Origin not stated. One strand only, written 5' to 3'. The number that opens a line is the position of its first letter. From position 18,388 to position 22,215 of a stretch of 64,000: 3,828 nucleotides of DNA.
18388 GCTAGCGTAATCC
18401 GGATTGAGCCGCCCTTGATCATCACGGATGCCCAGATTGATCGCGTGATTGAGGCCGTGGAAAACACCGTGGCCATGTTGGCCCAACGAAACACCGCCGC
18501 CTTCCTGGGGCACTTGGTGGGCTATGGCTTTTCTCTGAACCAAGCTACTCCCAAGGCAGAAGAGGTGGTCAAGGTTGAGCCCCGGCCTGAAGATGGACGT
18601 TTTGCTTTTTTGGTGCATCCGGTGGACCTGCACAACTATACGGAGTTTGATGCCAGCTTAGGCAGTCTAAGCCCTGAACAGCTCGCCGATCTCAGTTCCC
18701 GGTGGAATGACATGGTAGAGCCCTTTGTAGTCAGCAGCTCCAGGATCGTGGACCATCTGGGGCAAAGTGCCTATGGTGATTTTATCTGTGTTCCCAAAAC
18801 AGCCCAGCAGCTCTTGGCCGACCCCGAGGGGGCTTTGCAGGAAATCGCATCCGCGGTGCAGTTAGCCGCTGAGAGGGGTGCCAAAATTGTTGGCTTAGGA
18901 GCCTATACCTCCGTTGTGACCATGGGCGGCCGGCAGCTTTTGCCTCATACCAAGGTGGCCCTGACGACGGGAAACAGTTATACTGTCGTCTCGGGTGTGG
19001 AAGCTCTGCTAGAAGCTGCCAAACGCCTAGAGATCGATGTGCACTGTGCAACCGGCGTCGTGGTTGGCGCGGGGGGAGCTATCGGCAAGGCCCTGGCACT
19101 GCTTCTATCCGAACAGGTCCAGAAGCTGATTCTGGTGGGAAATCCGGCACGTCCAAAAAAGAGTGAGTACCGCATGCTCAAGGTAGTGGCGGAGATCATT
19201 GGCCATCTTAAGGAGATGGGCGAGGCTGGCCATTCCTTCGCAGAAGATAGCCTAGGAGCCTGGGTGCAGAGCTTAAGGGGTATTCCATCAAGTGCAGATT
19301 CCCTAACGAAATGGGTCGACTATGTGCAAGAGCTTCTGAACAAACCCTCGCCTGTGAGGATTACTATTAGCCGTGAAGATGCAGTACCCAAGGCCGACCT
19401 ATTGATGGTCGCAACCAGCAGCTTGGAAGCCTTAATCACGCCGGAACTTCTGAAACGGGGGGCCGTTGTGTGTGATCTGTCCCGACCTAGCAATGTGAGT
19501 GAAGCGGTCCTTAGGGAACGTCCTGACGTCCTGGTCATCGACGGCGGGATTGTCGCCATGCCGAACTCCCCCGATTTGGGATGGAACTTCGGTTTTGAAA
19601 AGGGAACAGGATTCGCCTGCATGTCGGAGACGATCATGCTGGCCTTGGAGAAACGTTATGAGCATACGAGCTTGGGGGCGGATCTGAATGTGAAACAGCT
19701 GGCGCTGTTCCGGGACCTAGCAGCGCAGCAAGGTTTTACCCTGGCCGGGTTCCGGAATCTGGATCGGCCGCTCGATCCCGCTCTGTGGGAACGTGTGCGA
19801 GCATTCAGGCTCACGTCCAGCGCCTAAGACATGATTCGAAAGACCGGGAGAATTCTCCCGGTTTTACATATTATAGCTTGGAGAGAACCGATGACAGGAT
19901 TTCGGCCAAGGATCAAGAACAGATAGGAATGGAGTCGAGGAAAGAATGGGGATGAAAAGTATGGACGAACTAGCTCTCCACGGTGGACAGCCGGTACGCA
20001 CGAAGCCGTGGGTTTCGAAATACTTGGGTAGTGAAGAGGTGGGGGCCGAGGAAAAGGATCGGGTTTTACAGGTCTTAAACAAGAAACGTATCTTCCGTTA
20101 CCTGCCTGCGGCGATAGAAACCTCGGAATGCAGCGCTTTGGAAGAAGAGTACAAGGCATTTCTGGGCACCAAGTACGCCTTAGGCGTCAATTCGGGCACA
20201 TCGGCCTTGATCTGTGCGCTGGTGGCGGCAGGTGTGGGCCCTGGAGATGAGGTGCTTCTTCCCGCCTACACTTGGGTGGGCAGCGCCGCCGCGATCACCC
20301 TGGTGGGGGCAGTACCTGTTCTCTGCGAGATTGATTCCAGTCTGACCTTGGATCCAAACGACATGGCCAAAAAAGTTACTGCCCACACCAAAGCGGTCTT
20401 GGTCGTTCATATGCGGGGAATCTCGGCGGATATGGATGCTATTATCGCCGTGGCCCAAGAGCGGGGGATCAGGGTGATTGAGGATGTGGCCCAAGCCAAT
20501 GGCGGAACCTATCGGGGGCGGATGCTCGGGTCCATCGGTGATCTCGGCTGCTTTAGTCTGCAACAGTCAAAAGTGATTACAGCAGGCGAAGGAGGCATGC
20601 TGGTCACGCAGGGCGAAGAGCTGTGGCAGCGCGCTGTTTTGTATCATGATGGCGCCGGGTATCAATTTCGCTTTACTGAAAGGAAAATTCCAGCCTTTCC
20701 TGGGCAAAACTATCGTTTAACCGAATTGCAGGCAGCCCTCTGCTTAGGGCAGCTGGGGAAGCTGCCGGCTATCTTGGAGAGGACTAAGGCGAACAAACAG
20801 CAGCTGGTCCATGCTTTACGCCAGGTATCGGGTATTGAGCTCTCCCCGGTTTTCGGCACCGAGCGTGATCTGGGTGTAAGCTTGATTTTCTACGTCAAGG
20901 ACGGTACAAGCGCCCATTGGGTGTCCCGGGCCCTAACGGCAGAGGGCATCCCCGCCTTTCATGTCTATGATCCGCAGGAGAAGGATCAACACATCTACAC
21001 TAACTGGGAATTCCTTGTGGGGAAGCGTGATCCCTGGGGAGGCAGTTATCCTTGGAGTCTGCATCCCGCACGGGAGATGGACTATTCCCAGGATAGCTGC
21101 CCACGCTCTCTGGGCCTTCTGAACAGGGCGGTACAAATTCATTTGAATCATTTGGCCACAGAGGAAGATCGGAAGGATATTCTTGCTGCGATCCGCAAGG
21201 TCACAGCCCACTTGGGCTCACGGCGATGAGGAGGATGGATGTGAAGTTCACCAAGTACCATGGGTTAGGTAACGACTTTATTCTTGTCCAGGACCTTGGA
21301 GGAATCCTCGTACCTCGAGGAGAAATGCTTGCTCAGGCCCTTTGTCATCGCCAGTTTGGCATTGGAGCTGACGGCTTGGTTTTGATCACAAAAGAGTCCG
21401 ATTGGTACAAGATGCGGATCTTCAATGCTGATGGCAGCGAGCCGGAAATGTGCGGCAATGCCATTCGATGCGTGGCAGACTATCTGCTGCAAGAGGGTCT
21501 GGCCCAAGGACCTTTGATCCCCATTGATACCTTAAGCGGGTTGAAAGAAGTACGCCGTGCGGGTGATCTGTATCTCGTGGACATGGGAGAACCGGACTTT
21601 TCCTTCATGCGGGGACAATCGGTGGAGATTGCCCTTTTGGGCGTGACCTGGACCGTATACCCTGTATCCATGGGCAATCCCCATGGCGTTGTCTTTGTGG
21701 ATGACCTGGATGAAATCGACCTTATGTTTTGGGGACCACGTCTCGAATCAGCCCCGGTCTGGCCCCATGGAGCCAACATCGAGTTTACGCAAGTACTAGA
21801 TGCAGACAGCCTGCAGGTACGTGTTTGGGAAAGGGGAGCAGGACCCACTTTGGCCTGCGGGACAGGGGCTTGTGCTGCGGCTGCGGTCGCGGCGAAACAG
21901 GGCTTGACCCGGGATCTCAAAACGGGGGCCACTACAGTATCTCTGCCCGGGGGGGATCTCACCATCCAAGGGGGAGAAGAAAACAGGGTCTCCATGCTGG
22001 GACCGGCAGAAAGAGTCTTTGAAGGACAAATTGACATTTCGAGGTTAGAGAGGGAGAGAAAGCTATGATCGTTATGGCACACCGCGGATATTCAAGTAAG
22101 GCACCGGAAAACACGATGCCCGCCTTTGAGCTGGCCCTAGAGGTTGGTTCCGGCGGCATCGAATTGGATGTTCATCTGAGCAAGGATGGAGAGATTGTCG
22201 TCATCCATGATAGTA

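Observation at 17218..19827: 869-aa fusion of a class-III aminotransferase with an acyl-ACP-reductase-like domain: candidate thioester to aldehyde to amine enzyme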

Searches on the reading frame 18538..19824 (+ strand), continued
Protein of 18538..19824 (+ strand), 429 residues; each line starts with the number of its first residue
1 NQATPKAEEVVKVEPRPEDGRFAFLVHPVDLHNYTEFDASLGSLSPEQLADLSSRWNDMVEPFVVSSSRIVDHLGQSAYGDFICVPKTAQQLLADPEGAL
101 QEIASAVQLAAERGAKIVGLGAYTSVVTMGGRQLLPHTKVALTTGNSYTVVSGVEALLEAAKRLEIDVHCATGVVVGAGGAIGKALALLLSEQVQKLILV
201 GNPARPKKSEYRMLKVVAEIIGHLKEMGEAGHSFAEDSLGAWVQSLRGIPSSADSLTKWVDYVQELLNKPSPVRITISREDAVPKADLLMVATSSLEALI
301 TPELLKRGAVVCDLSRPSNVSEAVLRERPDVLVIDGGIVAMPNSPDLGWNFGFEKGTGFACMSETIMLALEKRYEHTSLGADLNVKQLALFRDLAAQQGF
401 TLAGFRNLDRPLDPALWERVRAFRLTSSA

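Call 55: fold_search(model_id=the predicted structure, library=pdb)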
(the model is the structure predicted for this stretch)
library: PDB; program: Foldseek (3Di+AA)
matches with E <= 10: 1554; with E <= 0.001: 124
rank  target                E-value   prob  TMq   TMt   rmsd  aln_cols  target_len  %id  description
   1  6jzu_A                3.9e-22  1.00  0.63  0.75   4.9       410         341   20  The crystal structure of acyl-acyl carrier protein (acyl-ACP) reductase (AAR) in complex with aldehyde deformylating o (released 2020-04-01)
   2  6jzy_A                5.6e-22  1.00  0.62  0.74   5.9       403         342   21  Crystal structure of AAR with NADPH and stearyl in complex with ADO binding a long chain carbohydrate (released 2020-04-01)
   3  6jzz_A                1.6e-21  1.00  0.63  0.75   6.3       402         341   20  The crystal structure of AAR-C294S in complex with ADO. (released 2020-04-01)
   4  6jzq_B                4.1e-20  1.00  0.63  0.74   5.0       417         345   21  The crystal structure of acyl-acyl carrier protein (acyl-ACP) reductase (AAR) (released 2020-04-01)
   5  6jzq_D                4.9e-20  1.00  0.61  0.73   5.0       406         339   20  The crystal structure of acyl-acyl carrier protein (acyl-ACP) reductase (AAR) (released 2020-04-01)
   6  6jzq_A                6.6e-20  1.00  0.62  0.74   5.3       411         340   19  The crystal structure of acyl-acyl carrier protein (acyl-ACP) reductase (AAR) (released 2020-04-01)
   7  6jzq_C                7.0e-19  1.00  0.62  0.73   5.2       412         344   20  The crystal structure of acyl-acyl carrier protein (acyl-ACP) reductase (AAR) (released 2020-04-01)
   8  9e56_B                4.6e-18  1.00  0.65  0.69   5.3       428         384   15  TAD from Carmabin Biosynthetic Pathway with Disulfide between Cys2238 and Dephosphocoenzyme A - Crystal Form 2 (released 2025-02-26)
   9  9e4s_A                2.2e-17  1.00  0.63  0.63   5.7       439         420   15  TAD from Carmabin Biosynthetic Pathway - Crystal Form 1 (released 2025-02-26)
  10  9e50_B                2.7e-17  1.00  0.61  0.65   6.1       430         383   15  TAD from Carmabin Biosynthetic Pathway in complex with NAD - Crystal Form 2 (released 2025-02-26)
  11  9e56_A                6.1e-17  1.00  0.64  0.68   5.5       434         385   14  TAD from Carmabin Biosynthetic Pathway with Disulfide between Cys2238 and Dephosphocoenzyme A - Crystal Form 2 (released 2025-02-26)
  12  9e4u_A                6.1e-17  1.00  0.63  0.63   5.5       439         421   15  TAD from Carmabin Biosynthetic Pathway in complex with NADH - Crystal Form 1 (released 2025-02-26)
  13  9e4u_B                1.0e-16  1.00  0.63  0.65   5.5       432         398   14  TAD from Carmabin Biosynthetic Pathway in complex with NADH - Crystal Form 1 (released 2025-02-26)
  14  9e4s_B                1.6e-16  1.00  0.63  0.65   5.6       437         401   15  TAD from Carmabin Biosynthetic Pathway - Crystal Form 1 (released 2025-02-26)
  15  9e4x_B                1.9e-16  1.00  0.62  0.67   5.7       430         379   14  TAD from Carmabin Biosynthetic Pathway - Crystal Form 2 (released 2025-02-26)
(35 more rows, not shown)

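Call 58: search_solved_structures(query=A3, max_evalue=0.01, show_alignments=0)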
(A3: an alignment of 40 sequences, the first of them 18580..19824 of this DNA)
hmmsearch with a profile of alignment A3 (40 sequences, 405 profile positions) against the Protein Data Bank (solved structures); distinct sequences matched with E-value up to 0.01: 30.
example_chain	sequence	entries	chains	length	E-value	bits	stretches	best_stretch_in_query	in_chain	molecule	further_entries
4ppm_A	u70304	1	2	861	1.9e-55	191.9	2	242-396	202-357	Aminotransferase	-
6jzq_A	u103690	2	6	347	1.2e-39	139.9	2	34-199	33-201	Long-chain acyl-[acyl-carrier-protein] reductase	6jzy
6jzu_A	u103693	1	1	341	1.3e-39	139.8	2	34-199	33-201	Long-chain acyl-[acyl-carrier-protein] reductase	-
6jzz_A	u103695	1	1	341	4.6e-38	134.7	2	34-199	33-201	Long-chain acyl-[acyl-carrier-protein] reductase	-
9e4x_A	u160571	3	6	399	1.5e-09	40.8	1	61-169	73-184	Amino acid adenylation domain protein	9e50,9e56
9e4s_A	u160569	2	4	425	1.8e-09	40.5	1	61-169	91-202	Amino acid adenylation domain protein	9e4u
9xzp_A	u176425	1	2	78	2.4e-05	26.9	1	150-187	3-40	De novo protein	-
1hye_A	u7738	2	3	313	2.7e-05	26.7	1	151-214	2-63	L-LACTATE/MALATE DEHYDROGENASE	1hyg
3oj0_A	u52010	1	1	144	3.7e-05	26.3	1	235-296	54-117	Glutamyl-tRNA reductase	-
9s3k_A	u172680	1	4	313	4.7e-05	26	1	151-215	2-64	Malate dehydrogenase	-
9sa7_A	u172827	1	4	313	7.9e-05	25.2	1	151-214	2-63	L-2-hydroxycarboxylate dehydrogenase (NAD(P)(+))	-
9sd3_A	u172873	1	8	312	9.5e-05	25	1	151-211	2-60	Malate dehydrogenase (NADP(+))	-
9sc9_A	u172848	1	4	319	0.00014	24.4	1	151-211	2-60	L-2-hydroxycarboxylate dehydrogenase (NAD(P)(+))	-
4bv8_A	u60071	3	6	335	0.00015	24.3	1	240-291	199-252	THIOMORPHOLINE-CARBOXYLATE DEHYDROGENASE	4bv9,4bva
9end_A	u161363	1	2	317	0.00018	24.1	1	151-215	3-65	Malate dehydrogenase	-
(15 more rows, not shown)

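Call 70: find_encoding_contigs(protein=P0350, flank=7000, max_places=1)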
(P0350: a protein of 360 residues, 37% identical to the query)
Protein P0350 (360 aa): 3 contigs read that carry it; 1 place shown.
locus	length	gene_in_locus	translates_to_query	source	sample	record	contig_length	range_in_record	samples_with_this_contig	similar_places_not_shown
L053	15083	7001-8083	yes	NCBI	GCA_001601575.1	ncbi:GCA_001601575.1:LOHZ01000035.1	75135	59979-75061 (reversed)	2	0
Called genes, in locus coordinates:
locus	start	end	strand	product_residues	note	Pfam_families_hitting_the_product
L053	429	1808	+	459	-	PF04055:Radical_SAM, PF13353:Fer4_12 (weak)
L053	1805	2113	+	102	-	PF12840:HTH_20, PF01022:HTH_5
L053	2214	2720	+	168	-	PF07694:5TM-5TMR_LYT (weak), PF12822:ECF_trnsprt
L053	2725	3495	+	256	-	PF03309:Pan_kinase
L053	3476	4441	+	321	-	PF01207:Dus, PF01180:DHO_dh (faint), PF00977:His_biosynth (weak)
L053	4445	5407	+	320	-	-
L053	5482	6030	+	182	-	PF01381:HTH_3 (weak)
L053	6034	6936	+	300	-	-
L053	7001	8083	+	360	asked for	PF02423:OCD_Mu_crystall (weak), PF02882:THF_DHG_CYH_C (faint), PF01488:Shikimate_DH, PF13460:NAD_binding_10 (weak)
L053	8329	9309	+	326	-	PF01545:Cation_efflux, PF16916:ZT_dimer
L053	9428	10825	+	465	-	PF02900:LigB, PF01875:Memo (weak), PF01871:AMMECR1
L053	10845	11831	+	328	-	PF04055:Radical_SAM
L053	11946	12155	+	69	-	PF01197:Ribosomal_L31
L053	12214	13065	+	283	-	PF07136:DUF1385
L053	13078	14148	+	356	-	PF03462:PCRF, PF00472:RF-1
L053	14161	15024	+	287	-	PF17827:PrmC_N, PF05175:MTS, PF06325:PrmA, PF01170:UPF0020 (faint), PF13847:Methyltransf_31, PF09445:Methyltransf_15 (weak), PF13649:Methyltransf_25 (weak)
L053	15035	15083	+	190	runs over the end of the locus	PF02417:Chromate_transp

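Call 71: find_encoding_contigs(protein=P0364, flank=7000, max_places=1)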
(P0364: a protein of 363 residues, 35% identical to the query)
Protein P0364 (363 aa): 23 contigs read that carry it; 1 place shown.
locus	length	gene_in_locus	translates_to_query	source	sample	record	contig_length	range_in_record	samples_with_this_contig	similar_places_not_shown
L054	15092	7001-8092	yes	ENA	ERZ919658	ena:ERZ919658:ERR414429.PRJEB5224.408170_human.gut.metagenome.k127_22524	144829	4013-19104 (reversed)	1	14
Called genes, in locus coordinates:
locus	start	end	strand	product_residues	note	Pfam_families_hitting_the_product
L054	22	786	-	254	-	PF00531:Death (faint)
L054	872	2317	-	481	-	PF00672:HAMP, PF00512:HisKA, PF02518:HATPase_c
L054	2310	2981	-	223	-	PF00072:Response_reg, PF00486:Trans_reg_C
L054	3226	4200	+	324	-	PF08279:HTH_11, PF13412:HTH_24 (faint), PF03099:BPL_LplA_LipB, PF02237:BPL_C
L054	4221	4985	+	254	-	PF03309:Pan_kinase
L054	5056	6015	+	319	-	PF01207:Dus, PF01180:DHO_dh (faint), PF00977:His_biosynth (weak)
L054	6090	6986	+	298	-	-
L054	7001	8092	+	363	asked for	PF01488:Shikimate_DH, PF02423:OCD_Mu_crystall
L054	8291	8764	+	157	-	PF03449:GreA_GreB_N, PF01272:GreA_GreB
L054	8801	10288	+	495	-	PF01336:tRNA_anti-codon, PF00152:tRNA-synt_2, PF01409:tRNA-synt_2d (faint)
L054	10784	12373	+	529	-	PF00072:Response_reg, PF13556:HTH_30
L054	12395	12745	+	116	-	PF01627:Hpt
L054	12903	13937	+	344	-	PF10114:PocR, PF00015:MCPsignal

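Call 72: search_protein_families(library=ncbifam, proteins=[L053:6034-6933:+, L054:6090-6983:+, L053:7001-8080:+, L053:4445-5404:+], max_evalue=0.01)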
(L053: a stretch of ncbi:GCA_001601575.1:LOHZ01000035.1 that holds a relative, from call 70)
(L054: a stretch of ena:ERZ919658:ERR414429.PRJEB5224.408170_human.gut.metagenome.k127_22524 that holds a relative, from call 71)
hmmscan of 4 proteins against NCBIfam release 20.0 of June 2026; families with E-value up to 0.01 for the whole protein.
L053:6034-6933:+ (300 aa): 0 families

L054:6090-6983:+ (298 aa): 0 families

L053:7001-8080:+ (360 aa): 89 families (the best 25 are shown)
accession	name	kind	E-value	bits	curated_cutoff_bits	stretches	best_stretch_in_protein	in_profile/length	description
NF053554.1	prodigi_MAP_PigE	equivalog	3.1e-68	230.9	850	1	41-354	45-359/837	prodigiosin MAP biosynthesis aminotransferase PigE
TIGR04058.1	AcACP_reductase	equivalog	9.8e-38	130.3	449.7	1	40-329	44-335/339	long-chain acyl-[acyl-carrier-protein] reductase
TIGR01035.1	hemA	equivalog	1.6e-14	53.7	209.55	1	126-254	158-288/416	glutamyl-tRNA reductase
NF000744.0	PRK00045.1-3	equivalog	8.5e-13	47.9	429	1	126-254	163-298/447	glutamyl-tRNA reductase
NF006141.0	PRK08291.1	equivalog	4.8e-12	45.5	408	1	128-253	113-237/330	cyclodeaminase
TIGR02992.1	ectoine_eutC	equivalog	4.9e-11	42.3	471.65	1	126-244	108-225/326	ectoine utilization protein EutC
TIGR03944.1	dehyd_SbnB_fam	equivalog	1.2e-09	37.7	326.9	1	139-259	122-244/327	2,3-diaminopropionate biosynthesis protein SbnB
NF006379.0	PRK08618.1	equivalog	3.7e-08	33.1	417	1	132-251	113-230/326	ornithine cyclodeaminase family protein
NF004793.0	PRK06141.1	equivalog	4.6e-08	32.4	322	1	120-239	97-215/314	bifunctional Delta(1)-pyrroline-2-carboxylate/Delta(1)-piperideine-2-carboxylate reductase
NF006132.0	PRK08277.1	subfamily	4.7e-07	29.4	281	1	146-216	7-77/280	D-mannonate oxidoreductase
NF004779.0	PRK06125.1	subfamily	1e-06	28.5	261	1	146-228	4-86/259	short-chain dehydrogenase/reductase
NF010776.0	PRK14179.1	equivalog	1.5e-06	27.5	445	1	203-271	191-260/284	bifunctional methylenetetrahydrofolate dehydrogenase/methenyltetrahydrofolate cyclohydrolase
NF010767.0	PRK14170.1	equivalog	1.7e-06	27.3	559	1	189-273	173-261/284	bifunctional methylenetetrahydrofolate dehydrogenase/methenyltetrahydrofolate cyclohydrolase FolD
NF006565.0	PRK09072.1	equivalog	2.3e-06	27.4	238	1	146-204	2-62/265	SDR family oxidoreductase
NF005806.0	PRK07666.1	equivalog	2.4e-06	27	286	1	144-220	2-78/239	3-ketoacyl-ACP reductase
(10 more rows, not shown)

L053:4445-5404:+ (320 aa): 0 families

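Call 77: search_protein_families(library=pfam, proteins=[L053:6034-6933:+, L054:6090-6983:+, L053:5482-6027:+], max_evalue=10)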
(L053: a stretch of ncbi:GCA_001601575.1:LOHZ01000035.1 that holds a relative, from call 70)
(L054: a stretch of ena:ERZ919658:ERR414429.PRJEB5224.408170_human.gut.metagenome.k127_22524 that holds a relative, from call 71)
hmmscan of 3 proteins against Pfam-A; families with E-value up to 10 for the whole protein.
L053:6034-6933:+ (300 aa): 1 family
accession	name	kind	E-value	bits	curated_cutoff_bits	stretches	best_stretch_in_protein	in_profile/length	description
PF17727.6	CtsR_C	-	0.11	13.2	23.8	1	99-127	22-50/72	CtsR C-terminal dimerization domain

L054:6090-6983:+ (298 aa): 0 families

L053:5482-6027:+ (182 aa): 13 families
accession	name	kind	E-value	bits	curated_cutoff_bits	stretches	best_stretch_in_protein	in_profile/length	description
PF01381.28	HTH_3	-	3.2e-06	27.5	23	1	35-59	7-31/55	Helix-turn-helix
PF13560.12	HTH_31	-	0.001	19.8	27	1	34-59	11-36/64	Helix-turn-helix domain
PF13518.12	HTH_28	-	0.0036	17.8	25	1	30-58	5-33/52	Helix-turn-helix domain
PF12844.13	HTH_19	-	0.0051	17.1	30.2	1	35-59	10-34/64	Helix-turn-helix domain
PF13384.12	HTH_23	-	0.0065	16.7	24.6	1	31-57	11-37/50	Homeodomain-like domain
PF05269.17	Phage_CII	-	0.021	15.5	21.3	1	20-57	6-43/91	Bacteriophage CII protein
PF08535.16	KorB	-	0.025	14.9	22.3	1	36-63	2-29/89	KorB domain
PF13744.12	HTH_37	-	0.034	14.4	27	1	16-58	12-52/80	Helix-turn-helix domain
PF04545.22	Sigma70_r4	-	0.034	14.1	24.1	1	37-59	20-42/50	Sigma-70, region 4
PF12802.13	MarR_2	-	0.076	13.6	27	1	32-57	14-40/61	MarR family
PF12687.12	DUF3801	-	0.078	13.4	24.1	1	71-150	38-95/131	Protein of unknown function (DUF3801)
PF13936.12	HTH_38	-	0.092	12.9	27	1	28-56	11-39/44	Helix-turn-helix domain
PF17762.8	HTH_ParB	-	0.12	12.9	22.6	1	33-57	16-40/102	ParB HTH domain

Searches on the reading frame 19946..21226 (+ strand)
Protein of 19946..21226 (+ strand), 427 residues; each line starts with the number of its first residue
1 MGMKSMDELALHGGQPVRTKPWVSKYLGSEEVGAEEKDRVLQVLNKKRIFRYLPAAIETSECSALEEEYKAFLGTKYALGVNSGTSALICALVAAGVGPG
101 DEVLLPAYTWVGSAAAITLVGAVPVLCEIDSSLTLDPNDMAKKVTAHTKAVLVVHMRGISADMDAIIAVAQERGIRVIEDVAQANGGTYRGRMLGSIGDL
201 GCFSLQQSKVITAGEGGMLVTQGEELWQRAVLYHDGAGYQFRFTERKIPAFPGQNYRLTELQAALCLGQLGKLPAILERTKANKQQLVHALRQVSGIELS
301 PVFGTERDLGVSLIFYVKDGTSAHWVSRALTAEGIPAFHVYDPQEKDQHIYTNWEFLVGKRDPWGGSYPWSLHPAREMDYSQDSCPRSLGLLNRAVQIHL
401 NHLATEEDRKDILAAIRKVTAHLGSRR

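Call 3: search_protein_families(library=pfam, proteins=[window:19946-21226:+], max_evalue=0.01)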
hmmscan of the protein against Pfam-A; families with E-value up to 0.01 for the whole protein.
window:19946-21226:+ (427 aa): 5 families
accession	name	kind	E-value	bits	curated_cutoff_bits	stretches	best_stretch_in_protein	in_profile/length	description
PF01041.23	DegT_DnrJ_EryC1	-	2.1e-74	251.4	19.8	1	59-352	23-318/360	DegT/DnrJ/EryC1/StrS aminotransferase family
PF00155.27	Aminotran_1_2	-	1.7e-07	31.2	19.7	1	63-182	45-187/361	Aminotransferase class I and II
PF01212.27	Beta_elim_lyase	-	1.8e-05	24.6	27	1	62-301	34-275/288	Beta-eliminating lyase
PF01053.26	Cys_Met_Meta_PP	-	3.7e-05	22.9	27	1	59-182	51-175/381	Cys/Met metabolism PLP-dependent enzyme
PF00266.25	Aminotran_5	-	0.00098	18.6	21.5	1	81-185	67-180/371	Aminotransferase class-V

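Call 4: search_protein_families(library=ncbifam, proteins=[window:19946-21226:+], max_evalue=0.01)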
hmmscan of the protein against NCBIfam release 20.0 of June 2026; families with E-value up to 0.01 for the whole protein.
window:19946-21226:+ (427 aa): 27 families (the best 25 are shown)
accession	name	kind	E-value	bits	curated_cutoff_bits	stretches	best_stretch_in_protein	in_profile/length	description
TIGR04181.1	NHT_00031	hypoth_equivalog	2.4e-51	174.7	420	1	64-301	34-286/359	LegC family aminotransferase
NF008687.0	PRK11706.1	equivalog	2.3e-49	168.1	375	1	70-341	41-320/375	dTDP-4-amino-4,6-dideoxygalactose transaminase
NF008658.2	PRK11658.1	equivalog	1.2e-47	162.3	631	1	60-295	33-275/379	UDP-4-amino-4-deoxy-L-arabinose aminotransferase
TIGR03588.1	PseC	equivalog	2.1e-47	161.9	423.5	1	60-295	30-280/380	UDP-4-amino-4,6-dideoxy-N-acetyl-beta-L-altrosamine transaminase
TIGR02379.1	ECA_wecE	subfamily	4.7e-40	137.5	434.85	1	72-294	43-271/376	dTDP-4-amino-4,6-dideoxy-D-glucose transaminase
TIGR04427.1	PLP_DesI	equivalog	2.8e-38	132.1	650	1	5-351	4-340/390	dTDP-4-dehydro-6-deoxyglucose aminotransferase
NF011936.0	PRK15407.1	equivalog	1.7e-31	109.4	423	2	63-228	68-242/440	lipopolysaccharide biosynthesis protein RfbH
NF004621.0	PRK05957.1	equivalog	5e-07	28.8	498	1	75-154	88-167/389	pyridoxal phosphate-dependent aminotransferase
NF005816.0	PRK07682.1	equivalog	7.9e-07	28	620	1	81-155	95-171/390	aminotransferase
NF004770.0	PRK06108.1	subfamily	9.2e-06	24.7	422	1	76-154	97-177/396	pyridoxal phosphate-dependent aminotransferase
NF004650.0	PRK05994.1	equivalog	1.5e-05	24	667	1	56-229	59-232/427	O-acetylhomoserine aminocarboxypropyltransferase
NF005732.0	PRK07550.1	equivalog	1.7e-05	24.1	366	1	60-178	78-203/389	aminotransferase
NF041091.1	asp_aminotase_Arch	equivalog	1.7e-05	23.9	550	1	79-154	91-167/376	aspartate aminotransferase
NF004769.0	PRK06107.1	equivalog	2.1e-05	23.5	617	1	66-153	80-172/402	aspartate transaminase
NF002878.0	PRK03321.1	subfamily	4.1e-05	22.5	374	1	64-154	61-152/352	histidinol-phosphate transaminase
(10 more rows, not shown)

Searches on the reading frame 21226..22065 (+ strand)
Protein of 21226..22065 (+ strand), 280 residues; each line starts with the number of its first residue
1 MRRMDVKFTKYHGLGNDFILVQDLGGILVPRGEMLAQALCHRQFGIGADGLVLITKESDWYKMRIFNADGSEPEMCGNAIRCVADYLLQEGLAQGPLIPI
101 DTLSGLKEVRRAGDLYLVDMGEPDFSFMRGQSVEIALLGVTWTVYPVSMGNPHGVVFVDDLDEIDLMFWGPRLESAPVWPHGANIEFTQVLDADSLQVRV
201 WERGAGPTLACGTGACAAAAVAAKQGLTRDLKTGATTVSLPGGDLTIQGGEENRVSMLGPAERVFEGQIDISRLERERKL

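Call 3: search_protein_families(library=pfam, proteins=[window:21226-22065:+], max_evalue=0.01)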
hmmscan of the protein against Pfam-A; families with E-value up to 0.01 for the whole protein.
window:21226-22065:+ (280 aa): 1 family
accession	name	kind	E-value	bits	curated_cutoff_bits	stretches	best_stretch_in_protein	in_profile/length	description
PF01678.24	DAP_epimerase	-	1.9e-56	189.8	34.7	2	147-264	3-121/121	Diaminopimelate epimerase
